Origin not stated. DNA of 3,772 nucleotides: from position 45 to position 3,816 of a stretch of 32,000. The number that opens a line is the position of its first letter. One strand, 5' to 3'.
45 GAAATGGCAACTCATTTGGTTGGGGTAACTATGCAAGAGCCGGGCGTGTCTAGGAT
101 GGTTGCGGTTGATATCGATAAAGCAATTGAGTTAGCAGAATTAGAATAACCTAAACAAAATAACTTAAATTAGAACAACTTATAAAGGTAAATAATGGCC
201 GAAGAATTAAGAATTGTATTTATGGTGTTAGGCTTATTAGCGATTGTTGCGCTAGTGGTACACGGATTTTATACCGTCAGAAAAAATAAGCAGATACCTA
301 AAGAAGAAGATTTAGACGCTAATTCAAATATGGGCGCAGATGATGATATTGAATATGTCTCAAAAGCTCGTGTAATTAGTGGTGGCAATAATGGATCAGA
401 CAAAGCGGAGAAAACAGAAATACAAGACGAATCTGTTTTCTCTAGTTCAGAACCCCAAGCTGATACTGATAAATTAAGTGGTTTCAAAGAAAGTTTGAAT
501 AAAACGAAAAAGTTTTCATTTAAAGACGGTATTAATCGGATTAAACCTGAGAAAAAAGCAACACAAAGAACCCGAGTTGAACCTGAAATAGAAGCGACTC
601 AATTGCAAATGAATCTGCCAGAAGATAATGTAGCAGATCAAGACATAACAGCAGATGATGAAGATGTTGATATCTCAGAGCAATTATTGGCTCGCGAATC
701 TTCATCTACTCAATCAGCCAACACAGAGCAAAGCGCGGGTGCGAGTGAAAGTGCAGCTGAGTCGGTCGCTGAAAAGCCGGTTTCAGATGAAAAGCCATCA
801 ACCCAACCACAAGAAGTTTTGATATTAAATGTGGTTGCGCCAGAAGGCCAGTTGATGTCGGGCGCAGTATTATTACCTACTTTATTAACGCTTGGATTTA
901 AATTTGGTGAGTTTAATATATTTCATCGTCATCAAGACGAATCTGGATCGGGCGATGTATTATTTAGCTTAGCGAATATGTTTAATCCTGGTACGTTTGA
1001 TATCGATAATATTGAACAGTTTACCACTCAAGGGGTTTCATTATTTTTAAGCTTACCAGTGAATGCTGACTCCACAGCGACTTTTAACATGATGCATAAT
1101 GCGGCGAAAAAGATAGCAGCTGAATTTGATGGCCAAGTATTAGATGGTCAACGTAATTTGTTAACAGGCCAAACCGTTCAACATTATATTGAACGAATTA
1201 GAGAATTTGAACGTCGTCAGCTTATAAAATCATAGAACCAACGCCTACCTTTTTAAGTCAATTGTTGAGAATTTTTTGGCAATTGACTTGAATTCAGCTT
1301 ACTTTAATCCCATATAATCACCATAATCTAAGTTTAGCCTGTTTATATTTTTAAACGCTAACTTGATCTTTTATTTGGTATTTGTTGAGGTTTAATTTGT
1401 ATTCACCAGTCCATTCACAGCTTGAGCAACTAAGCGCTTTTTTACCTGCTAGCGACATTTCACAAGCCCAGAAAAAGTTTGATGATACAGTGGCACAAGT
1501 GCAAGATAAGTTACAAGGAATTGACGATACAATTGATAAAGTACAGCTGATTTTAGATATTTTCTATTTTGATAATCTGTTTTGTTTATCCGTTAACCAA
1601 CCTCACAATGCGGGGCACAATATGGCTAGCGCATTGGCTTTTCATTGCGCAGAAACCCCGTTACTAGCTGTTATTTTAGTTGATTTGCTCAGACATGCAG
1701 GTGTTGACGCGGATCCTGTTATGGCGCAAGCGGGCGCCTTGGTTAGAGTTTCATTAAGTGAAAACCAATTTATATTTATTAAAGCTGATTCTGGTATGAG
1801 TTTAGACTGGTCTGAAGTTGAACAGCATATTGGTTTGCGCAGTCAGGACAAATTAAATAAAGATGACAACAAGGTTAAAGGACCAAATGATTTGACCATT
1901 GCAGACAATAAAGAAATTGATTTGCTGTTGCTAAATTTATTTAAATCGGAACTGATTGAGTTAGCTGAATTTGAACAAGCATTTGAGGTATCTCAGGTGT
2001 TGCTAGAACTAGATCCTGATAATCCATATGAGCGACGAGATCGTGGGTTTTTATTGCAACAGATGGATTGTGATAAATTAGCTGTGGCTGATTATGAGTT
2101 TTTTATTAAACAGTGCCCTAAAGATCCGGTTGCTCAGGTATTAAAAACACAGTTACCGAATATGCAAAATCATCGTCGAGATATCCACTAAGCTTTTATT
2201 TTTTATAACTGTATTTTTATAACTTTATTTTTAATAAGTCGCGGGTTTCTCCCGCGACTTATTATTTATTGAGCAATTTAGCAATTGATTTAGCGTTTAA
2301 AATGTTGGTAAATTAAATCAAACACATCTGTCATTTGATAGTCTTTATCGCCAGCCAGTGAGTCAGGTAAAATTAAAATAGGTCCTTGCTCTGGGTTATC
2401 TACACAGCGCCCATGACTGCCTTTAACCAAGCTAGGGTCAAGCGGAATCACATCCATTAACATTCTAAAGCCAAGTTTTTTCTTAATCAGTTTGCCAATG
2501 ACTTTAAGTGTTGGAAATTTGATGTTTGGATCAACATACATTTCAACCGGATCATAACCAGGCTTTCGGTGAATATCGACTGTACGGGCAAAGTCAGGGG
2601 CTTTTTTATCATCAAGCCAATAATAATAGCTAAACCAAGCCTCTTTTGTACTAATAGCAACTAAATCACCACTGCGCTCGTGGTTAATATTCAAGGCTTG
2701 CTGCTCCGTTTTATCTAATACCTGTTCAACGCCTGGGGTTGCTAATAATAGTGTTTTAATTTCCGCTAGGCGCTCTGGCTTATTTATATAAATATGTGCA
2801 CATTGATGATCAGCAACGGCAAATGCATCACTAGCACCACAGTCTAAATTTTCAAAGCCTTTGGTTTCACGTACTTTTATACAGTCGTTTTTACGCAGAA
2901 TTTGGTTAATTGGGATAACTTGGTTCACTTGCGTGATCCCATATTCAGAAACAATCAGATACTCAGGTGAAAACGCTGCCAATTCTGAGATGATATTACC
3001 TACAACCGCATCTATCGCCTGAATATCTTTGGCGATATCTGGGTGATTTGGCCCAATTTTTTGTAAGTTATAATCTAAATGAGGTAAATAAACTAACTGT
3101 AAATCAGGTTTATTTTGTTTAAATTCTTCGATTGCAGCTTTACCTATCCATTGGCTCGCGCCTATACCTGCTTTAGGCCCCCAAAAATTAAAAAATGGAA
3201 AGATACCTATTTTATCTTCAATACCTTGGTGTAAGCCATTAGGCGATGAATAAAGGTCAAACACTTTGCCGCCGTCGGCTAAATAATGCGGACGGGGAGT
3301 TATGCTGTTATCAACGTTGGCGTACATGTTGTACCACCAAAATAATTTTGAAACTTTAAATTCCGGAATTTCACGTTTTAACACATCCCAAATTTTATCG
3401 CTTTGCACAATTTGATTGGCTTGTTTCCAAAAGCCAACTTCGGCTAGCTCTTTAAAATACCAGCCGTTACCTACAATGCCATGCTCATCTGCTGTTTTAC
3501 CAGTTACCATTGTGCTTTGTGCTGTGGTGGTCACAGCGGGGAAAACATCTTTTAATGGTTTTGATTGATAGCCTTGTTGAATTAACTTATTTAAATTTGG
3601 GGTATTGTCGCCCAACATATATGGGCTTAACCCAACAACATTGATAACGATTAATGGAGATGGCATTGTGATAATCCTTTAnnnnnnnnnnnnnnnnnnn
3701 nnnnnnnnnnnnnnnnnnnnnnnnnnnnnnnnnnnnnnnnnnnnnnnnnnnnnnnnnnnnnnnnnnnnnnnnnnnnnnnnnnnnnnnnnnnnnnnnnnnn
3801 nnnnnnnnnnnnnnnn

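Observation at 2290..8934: Stand-alone six-gene ebo/EDB-type operon of unknown product (cyclitol synthase plus prenyltransferase plus four tailoring or unknown proteins)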

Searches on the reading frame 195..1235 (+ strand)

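Call 36: search_protein_families(library=ncbifam, proteins=[window:195-1235:+], max_evalue=0.00001)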
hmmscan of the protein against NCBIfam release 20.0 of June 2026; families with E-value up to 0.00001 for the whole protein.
window:195-1235:+ (346 aa): 1 family
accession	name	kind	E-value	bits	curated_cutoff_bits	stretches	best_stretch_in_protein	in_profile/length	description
TIGR02205.1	septum_zipA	equivalog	5.5e-59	200.6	119.65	1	4-335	1-284/284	cell division protein ZipA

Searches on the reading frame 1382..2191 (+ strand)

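Call 36: search_protein_families(library=ncbifam, proteins=[window:1382-2191:+], max_evalue=0.00001)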
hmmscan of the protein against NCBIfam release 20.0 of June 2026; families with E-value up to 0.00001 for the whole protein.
window:1382-2191:+ (269 aa): 2 families
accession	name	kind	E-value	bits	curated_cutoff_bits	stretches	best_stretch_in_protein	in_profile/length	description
NF008188.0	PRK10941.1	equivalog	4.3e-29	101.8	391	1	28-265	33-265/269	invasion regulator SirB1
NF008391.2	PRK11189.1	equivalog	6.9e-07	29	250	1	192-250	110-168/297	lipoprotein NlpI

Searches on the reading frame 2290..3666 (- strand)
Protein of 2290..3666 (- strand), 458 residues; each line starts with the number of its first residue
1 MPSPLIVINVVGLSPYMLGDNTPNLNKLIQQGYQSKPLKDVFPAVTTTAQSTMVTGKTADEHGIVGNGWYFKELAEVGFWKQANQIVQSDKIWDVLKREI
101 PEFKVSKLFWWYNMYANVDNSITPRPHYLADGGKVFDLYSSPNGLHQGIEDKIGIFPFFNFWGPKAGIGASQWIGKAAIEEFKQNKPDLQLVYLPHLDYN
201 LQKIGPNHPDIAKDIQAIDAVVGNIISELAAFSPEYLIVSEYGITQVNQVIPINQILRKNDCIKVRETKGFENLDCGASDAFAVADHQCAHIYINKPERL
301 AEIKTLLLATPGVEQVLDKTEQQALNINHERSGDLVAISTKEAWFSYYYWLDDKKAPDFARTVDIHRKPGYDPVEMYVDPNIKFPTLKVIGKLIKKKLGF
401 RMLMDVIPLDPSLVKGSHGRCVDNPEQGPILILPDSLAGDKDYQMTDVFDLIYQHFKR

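Call 3: search_protein_families(library=ncbifam, proteins=[window:2290-3666:-])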
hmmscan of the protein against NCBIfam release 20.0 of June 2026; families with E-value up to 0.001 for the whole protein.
window:2290-3666:- (458 aa): 2 families
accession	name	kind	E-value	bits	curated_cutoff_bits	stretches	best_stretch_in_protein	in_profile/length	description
TIGR02335.1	hydr_PhnA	equivalog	1.1e-10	41.2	407.55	1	171-341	173-341/408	phosphonoacetate hydrolase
NF042991.1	alk_phos_PafA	equivalog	4.9e-05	21.9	650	1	25-76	65-117/554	alkaline phosphatase PafA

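Call 4: search_protein_families(library=pfam, proteins=[window:2290-3666:-])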
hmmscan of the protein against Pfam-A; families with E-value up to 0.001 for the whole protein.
window:2290-3666:- (458 aa): 1 family
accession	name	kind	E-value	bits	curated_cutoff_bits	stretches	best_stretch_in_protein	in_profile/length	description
PF01663.27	Phosphodiest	-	4.5e-60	204.5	23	1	5-372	1-342/342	Type I phosphodiesterase / nucleotide pyrophosphatase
